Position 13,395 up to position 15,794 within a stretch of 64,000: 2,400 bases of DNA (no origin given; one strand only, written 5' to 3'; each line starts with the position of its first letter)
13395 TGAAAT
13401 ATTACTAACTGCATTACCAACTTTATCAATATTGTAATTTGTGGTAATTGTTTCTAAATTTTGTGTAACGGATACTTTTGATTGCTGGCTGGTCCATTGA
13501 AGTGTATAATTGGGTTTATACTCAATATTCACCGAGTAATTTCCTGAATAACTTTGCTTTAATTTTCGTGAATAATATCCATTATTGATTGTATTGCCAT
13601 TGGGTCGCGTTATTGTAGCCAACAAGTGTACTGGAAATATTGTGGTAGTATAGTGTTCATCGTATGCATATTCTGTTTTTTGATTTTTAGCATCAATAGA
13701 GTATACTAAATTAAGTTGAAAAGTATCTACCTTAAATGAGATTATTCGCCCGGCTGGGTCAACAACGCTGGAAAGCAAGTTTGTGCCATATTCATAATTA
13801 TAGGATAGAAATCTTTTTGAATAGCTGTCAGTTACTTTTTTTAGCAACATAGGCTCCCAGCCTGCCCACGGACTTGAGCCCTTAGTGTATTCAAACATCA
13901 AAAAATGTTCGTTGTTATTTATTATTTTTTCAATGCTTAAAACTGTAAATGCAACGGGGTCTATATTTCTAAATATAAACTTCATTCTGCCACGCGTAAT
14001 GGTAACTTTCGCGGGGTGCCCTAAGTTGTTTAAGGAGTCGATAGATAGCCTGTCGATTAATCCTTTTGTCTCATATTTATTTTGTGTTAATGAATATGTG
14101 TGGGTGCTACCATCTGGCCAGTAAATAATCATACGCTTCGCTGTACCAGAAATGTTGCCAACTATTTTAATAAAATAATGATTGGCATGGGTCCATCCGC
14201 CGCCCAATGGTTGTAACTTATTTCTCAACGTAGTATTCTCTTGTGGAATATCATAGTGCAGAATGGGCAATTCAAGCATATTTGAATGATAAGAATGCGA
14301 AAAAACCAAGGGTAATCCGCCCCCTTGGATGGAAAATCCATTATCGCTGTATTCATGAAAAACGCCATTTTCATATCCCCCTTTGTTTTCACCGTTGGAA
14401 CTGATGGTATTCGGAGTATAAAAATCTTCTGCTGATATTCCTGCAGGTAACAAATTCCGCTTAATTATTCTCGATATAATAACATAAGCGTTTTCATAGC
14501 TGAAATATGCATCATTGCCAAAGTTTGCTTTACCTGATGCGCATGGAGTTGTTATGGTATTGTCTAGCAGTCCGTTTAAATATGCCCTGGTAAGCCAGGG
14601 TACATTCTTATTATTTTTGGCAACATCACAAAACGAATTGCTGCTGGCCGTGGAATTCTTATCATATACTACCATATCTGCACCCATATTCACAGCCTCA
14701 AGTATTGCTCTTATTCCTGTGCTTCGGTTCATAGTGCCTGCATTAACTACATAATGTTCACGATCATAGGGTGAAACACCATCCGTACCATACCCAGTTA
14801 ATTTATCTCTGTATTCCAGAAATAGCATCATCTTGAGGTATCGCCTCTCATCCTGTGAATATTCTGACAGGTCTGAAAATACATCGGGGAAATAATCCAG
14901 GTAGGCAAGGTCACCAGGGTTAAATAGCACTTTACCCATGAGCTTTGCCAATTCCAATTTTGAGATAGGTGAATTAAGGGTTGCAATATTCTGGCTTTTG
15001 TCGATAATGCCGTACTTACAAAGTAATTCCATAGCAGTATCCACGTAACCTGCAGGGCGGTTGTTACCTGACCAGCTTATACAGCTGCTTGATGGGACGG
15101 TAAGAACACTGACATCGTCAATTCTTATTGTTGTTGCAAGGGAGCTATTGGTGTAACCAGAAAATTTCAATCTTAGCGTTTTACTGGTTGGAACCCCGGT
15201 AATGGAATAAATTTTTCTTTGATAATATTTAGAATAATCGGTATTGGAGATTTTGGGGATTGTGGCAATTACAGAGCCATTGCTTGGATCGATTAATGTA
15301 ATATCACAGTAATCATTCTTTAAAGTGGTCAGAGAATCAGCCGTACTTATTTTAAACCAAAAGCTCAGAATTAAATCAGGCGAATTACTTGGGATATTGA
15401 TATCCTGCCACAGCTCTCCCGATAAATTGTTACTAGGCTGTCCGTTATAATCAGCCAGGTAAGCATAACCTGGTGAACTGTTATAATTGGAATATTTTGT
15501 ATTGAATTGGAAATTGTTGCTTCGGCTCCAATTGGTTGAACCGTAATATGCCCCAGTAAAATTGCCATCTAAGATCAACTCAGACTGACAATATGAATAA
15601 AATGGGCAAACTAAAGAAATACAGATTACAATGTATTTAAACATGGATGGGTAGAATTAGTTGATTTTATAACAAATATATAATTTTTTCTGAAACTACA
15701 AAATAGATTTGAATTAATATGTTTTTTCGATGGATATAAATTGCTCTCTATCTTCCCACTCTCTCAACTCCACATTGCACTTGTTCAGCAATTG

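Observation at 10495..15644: RHS toxin without T9SS CTD, overlapped by a mini YD-repeat/T9SS-CTD gene, with no immunity gene visible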

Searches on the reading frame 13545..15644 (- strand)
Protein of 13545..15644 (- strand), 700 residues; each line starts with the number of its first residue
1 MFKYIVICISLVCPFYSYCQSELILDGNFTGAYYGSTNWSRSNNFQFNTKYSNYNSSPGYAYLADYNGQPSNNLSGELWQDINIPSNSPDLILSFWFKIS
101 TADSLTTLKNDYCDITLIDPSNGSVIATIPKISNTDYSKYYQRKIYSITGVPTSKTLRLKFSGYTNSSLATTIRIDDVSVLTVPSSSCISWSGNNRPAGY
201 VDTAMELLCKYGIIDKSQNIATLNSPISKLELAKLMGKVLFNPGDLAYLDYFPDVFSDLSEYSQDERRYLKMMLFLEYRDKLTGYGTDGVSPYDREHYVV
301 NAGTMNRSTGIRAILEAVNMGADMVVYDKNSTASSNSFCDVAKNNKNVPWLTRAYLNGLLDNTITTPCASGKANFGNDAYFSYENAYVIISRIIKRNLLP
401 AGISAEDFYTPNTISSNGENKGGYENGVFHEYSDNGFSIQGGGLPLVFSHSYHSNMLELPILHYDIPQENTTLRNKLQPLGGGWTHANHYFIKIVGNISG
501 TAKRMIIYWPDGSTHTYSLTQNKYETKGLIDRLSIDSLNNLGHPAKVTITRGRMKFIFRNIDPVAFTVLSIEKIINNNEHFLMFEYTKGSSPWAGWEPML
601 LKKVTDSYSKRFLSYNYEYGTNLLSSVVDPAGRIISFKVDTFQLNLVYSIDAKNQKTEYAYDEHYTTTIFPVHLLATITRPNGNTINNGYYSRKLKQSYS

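Call 49: find_related_loci(query=A2, collection=genome_contigs, flank=10000)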
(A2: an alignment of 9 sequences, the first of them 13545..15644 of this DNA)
Query A2 (700 aa) in genome_contigs; peptide patterns used: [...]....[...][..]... (x = any residue, [..] = any of these).
24 stretches matched a pattern; 8 encode a relative of the query (tblastn E <= 1e-3); 8 distinct loci.
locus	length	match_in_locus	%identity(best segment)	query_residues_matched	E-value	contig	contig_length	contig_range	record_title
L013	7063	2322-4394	43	1-698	5e-180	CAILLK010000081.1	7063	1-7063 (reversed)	MAG: uncultured Bacteroidetes bacterium isolate AM_bin-0098 genome assembly, contig: bin-0098:081/163, whole genome shot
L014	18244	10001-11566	42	180-698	3e-118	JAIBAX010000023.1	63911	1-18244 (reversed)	MAG: Chitinophagales bacterium isolate SSF36 NODE_7985_length_63911_cov_8.210194, whole genome shotgun sequence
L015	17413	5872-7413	31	179-698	4e-44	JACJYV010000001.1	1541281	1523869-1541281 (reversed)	MAG: Bacteroidia bacterium isolate HK-STAS-BACT-47 HK-STAS-BACT-47_1, whole genome shotgun sequence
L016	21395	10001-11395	27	204-695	5e-32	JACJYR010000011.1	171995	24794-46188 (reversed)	MAG: Lewinellaceae bacterium isolate HK-STAS-BACT-43 HK-STAS-BACT-43_11, whole genome shotgun sequence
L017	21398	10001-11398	25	204-690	4e-17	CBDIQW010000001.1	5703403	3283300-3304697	MAG: Emticicia sp. isolate NI281-mx-bin22 genome assembly, contig: N-NV281-C3, whole genome shotgun sequence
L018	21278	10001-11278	24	204-634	2e-15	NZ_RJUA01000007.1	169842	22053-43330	Lacihabitans sp. LS3-19 jcf7180000023172, whole genome shotgun sequence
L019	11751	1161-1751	25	437-686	8e-10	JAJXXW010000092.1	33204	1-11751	MAG: bacterium isolate BP6.bin43 NODE_1768_length_33204_cov_2.528010, whole genome shotgun sequence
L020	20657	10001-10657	25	430-697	1e-6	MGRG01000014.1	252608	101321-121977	MAG: Deltaproteobacteria bacterium RIFCSPHIGHO2_01_FULL_43_49 rifcsphigho2_01_scaffold_83, whole genome shotgun sequence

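Call 55: search_protein_families(library=ncbifam, proteins=[L020:14253-16412:+, L017:13955-16618:+, L019:4869-6527:+, L016:13956-14420:+, L015:10031-16411:+, L014:14783-15256:+, L016:14430-15800:+], max_evalue=0.01)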
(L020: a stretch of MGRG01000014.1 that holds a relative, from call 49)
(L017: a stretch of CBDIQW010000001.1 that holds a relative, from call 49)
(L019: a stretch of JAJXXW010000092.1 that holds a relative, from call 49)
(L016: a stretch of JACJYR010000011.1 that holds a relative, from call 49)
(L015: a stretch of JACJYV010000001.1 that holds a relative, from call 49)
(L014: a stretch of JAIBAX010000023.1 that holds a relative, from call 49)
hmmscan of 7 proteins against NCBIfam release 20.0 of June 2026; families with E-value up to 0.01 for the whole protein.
L020:14253-16412:+ (719 aa): 3 families
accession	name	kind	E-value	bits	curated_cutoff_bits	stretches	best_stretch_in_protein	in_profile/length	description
NF047638.1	throspo3_MtsC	equivalog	8.7e-07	28.2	350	1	364-451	116-210/428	cell-cell cohesion MYXO-CTERM protein MtsC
TIGR01643.1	YD_repeat_2x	repeat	0.0016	18.9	15.8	1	61-91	1-31/42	YD repeat-containing protein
NF033763.1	exchanger_TraB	exception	0.0021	16.1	700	1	94-149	317-373/522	outer membrane exchange protein TraB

L017:13955-16618:+ (887 aa): 1 family
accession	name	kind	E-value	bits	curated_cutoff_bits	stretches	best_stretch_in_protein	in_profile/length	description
TIGR01643.1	YD_repeat_2x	repeat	0.0036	17.8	15.8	0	12-33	7-28/42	YD repeat-containing protein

L019:4869-6527:+ (552 aa): 0 families

L016:13956-14420:+ (154 aa): 2 families
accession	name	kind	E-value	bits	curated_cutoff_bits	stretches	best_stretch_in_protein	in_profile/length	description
NF045639.1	GCX_COOH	domain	2.8e-08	33.4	26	1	85-127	7-49/49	3-coathanger stack domain-containing protein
TIGR01643.1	YD_repeat_2x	repeat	0.0001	22.7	15.8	1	25-54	1-30/42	YD repeat-containing protein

L015:10031-16411:+ (2126 aa): 4 families
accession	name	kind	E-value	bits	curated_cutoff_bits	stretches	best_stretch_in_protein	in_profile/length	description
TIGR00864.1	PCC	subfamily_domain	5.5e-26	89.4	1861.4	3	95-518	1088-1550/2700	polycystin cation channel protein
NF041518.1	choice_anch_Q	domain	1.7e-05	25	25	1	1163-1208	18-58/58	choice-of-anchor Q domain-containing protein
TIGR04183.1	Por_Secre_tail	domain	8.5e-05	22.5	23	1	2048-2108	1-57/72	T9SS type A sorting domain-containing protein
NF004677.0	PRK06019.1-3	equivalog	0.0058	15.5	441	0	578-621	274-317/389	5-(carboxyamino)imidazole ribonucleotide synthase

L014:14783-15256:+ (157 aa): 5 families
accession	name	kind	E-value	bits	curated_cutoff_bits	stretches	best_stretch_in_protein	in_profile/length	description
TIGR04183.1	Por_Secre_tail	domain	6.7e-09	35.6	23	1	78-153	1-70/72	T9SS type A sorting domain-containing protein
NF038113.1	T9SSA_dep_M36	equivalog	2.6e-08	32.5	885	1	65-154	782-868/869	T9SS-dependent M36 family metallopeptidase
TIGR01643.1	YD_repeat_2x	repeat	6.4e-08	32.8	15.8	1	27-66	1-41/42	YD repeat-containing protein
NF052318.1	T9SS_sortase_N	equivalog_domain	0.0012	18.9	40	1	1-56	1-59/140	type IX secretion system sortase PorU, long form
TIGR01200.1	GLPGLI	subfamily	0.0074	16.1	50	1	2-98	1-101/229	GLPGLI family protein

L016:14430-15800:+ (456 aa): 1 family
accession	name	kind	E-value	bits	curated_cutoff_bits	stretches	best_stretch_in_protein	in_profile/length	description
NF053851.1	Bdello_MAT_N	subfamily_domain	1.8e-06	27.8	60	1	6-111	2-108/162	mosaic adhesive trimer family chimeric fiber protein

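Call 75: search_protein_families(library=pfam, proteins=[L017:13955-16618:+, L019:4869-6527:+, L016:13956-14420:+, L020:14253-16412:+, L018:14411-16015:+, L020:13864-14325:+], max_evalue=0.01)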
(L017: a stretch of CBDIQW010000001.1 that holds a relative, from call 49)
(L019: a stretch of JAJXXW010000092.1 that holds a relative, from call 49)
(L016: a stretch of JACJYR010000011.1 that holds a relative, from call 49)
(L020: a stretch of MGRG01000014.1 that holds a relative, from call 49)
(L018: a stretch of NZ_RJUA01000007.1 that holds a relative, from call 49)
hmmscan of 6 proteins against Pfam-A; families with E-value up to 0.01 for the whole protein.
L017:13955-16618:+ (887 aa): 2 families
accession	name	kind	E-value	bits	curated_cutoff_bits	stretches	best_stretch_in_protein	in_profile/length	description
PF13385.13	Laminin_G_3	-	4.5e-20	72.8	27.6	1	114-282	1-150/151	Concanavalin A-like lectin/glucanases superfamily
PF07705.17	CARDB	-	2.9e-06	27.8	22.7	1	591-700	1-100/101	CARDB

L019:4869-6527:+ (552 aa): 4 families
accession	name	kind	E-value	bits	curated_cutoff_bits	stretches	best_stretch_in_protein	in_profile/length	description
PF05593.20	RHS_repeat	-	4e-06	27.5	22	1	42-71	1-30/38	RHS Repeat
PF17957.7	Big_7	-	1.6e-05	25.9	24.1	1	83-140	1-58/70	Bacterial Ig domain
PF19077.6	Big_13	-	0.00096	20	27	1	97-163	24-92/102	Bacterial Ig-like domain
PF09136.16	Glucodextran_B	-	0.0063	16.9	27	1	83-168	1-79/83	Glucodextranase, domain B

L016:13956-14420:+ (154 aa): 1 family
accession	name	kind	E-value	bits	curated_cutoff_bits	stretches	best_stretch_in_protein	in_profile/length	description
PF05593.20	RHS_repeat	-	2.3e-09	37.9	22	2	25-56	1-32/38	RHS Repeat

L020:14253-16412:+ (719 aa): 2 families
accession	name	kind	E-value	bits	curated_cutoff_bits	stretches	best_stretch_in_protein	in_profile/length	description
PF02412.23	TSP_3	-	1.9e-12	47.1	25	3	364-391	6-33/36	Thrombospondin type 3 repeat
PF05593.20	RHS_repeat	-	1.5e-09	38.4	22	2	61-89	1-29/38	RHS Repeat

L018:14411-16015:+ (534 aa): 2 families
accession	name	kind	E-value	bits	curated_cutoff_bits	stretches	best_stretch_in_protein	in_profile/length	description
PF06739.17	SBBP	-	0.0001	22.6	20.5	0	162-183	10-31/38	Beta-propeller repeat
PF07494.17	Reg_prop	-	0.0015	19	20.4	0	164-182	4-22/24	Two component regulator propeller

L020:13864-14325:+ (153 aa): 0 families

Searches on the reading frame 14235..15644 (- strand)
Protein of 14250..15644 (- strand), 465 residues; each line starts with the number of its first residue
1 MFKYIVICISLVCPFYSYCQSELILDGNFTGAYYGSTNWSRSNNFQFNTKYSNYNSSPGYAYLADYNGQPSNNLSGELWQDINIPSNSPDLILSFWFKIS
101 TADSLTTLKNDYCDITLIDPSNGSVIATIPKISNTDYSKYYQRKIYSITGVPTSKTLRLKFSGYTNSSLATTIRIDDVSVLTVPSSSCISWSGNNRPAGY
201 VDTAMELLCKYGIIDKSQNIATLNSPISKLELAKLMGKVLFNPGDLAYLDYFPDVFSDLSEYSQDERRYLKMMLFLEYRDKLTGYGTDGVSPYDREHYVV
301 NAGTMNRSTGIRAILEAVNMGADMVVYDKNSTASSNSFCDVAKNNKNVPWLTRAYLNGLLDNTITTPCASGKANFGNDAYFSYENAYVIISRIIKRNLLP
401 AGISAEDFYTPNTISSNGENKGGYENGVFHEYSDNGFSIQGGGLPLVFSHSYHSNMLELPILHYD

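Call 10: search_protein_families(library=pfam, proteins=[window:14250-15644:-], max_evalue=10)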
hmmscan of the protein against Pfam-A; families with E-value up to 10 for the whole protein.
seq(465 aa): 0 families

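Call 87: predict_structure(alignment_id=A4)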
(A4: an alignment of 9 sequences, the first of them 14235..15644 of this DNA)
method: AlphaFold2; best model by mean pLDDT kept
length: 470 residues; sequences in the alignment: 9
mean_pLDDT: 69.4   pTM: 0.50
mean pLDDT of the five models: 69.4, 69.3, 68.8, 67.6, 51.3
residues with pLDDT >= 90: 32; 70-90: 260; 50-70: 90; < 50: 88
segments of 3 or more residues with pLDDT < 50: 1-3, 13-19, 280-294, 412-470
pLDDT, mean of each block of 10 residues (from residue 1): 54 43 79 64 82 59 80 89 80 85 67 90 81 76 81 86 83 86 70 73 85 86 88 86 73 69 84 68 40 48 77 80 75 84 83 83 65 76 91 71 61 33 28 33 29 28 33
secondary structure, 60 per line:
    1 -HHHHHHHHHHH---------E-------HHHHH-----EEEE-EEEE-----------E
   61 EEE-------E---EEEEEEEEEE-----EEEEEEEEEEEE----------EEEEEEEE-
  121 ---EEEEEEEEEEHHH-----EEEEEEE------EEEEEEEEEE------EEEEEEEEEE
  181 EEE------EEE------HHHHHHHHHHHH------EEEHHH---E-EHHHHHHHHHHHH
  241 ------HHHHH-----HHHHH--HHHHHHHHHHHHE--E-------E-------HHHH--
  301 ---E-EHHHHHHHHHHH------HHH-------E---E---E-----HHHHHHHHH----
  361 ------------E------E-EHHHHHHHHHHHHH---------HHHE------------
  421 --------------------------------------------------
elements in order: H2-12 H30-34 E40-43 E45-48 E60-63 E75-84 E90-101 E112-119 E124-133 E142-148 E155-164 E171-183 E190-192 H199-210 E217-219 H229-240 H247-251 H257-261 H264-275 H295-298 H307-317 H348-356 H383-395

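Call 89: fold_search(model_id=the predicted structure, library=pdb)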
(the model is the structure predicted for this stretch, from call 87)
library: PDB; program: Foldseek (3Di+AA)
matches with E <= 10: 1860; with E <= 0.001: 288
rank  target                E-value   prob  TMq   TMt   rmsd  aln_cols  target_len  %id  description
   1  5w6h_A                1.1e-08  1.00  0.25  0.18   4.1       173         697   14  Crystal structure of Bacteriophage CBA120 tailspike protein 4 enzymatically active domain (TSP4dN, orf213) (released 2018-10-24)
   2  8ic1_A                1.7e-07  1.00  0.25  0.24   4.9       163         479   15  endo-alpha-D-arabinanase EndoMA1 D51N mutant from Microbacterium arabinogalactanolyticum in complex with arabinooligos (released 2023-08-16)
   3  5x7o_A                2.0e-07  1.00  0.26  0.11   4.1       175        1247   17  Crystal structure of Paenibacillus sp. 598K alpha-1,6-glucosyltransferase (released 2017-07-26)
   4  2y64_A                4.3e-07  1.00  0.20  0.51  10.8       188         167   10  Xylopentaose binding mutated (X-2 L110F) CBM4-2 Carbohydrate Binding Module from a Thermostable Rhodothermus marinus X (released 2012-03-07)
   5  9h99                  6.8e-07  1.00  0.24  0.11   3.8       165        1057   14  Native structure of the full-length pesticidal protein Cry1Ca18 at pH7, from crystals formed in vivo (released 2025-11-12)
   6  4d0q                  6.8e-07  1.00  0.25  0.66   4.3       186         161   14  Hyaluronan Binding Module of the Streptococcal Pneumoniae Hyaluronate Lyase (released 2014-08-06)
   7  8hhv_A                9.0e-07  1.00  0.25  0.24   4.9       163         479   15  endo-alpha-D-arabinanase EndoMA1 from Microbacterium arabinogalactanolyticum (released 2023-08-16)
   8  7uab_E                9.0e-07  1.00  0.21  0.19   6.8       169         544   12  Human pro-meprin alpha (zymogen state) (released 2022-11-02)
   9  2xom_A                1.0e-06  1.00  0.26  0.77   3.2       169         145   12  Atomic resolution structure of TmCBM61 in complex with beta-1,4- galactotriose (released 2010-09-08)
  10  4gwn_A                1.0e-06  1.00  0.25  0.22   3.6       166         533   14  Crystal structure of human mature meprin beta (released 2012-09-19)
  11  8zqf                  1.1e-06  1.00  0.27  0.59   4.9       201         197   11  Crystal structure of a novel alginate-binding carbohydrate binding module (released 2024-06-12)
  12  3wso_A                1.1e-06  1.00  0.26  0.45   4.2       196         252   11  Crystal structure of the Skp1-FBG3 complex (released 2015-03-25)
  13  3jxs_A                1.3e-06  1.00  0.25  0.62   5.2       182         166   11  Crystal structure of XG34, an evolved xyloglucan binding CBM (released 2009-10-27)
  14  4gwm_A                1.6e-06  1.00  0.24  0.21   3.8       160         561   14  Crystal structure of human promeprin beta (released 2012-09-19)
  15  2y6k_A                1.7e-06  1.00  0.20  0.50  10.9       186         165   10  Xylotetraose bound to X-2 engineered mutated CBM4-2 Carbohydrate Binding Module from a Thermostable Rhodothermus marin (released 2012-03-07)
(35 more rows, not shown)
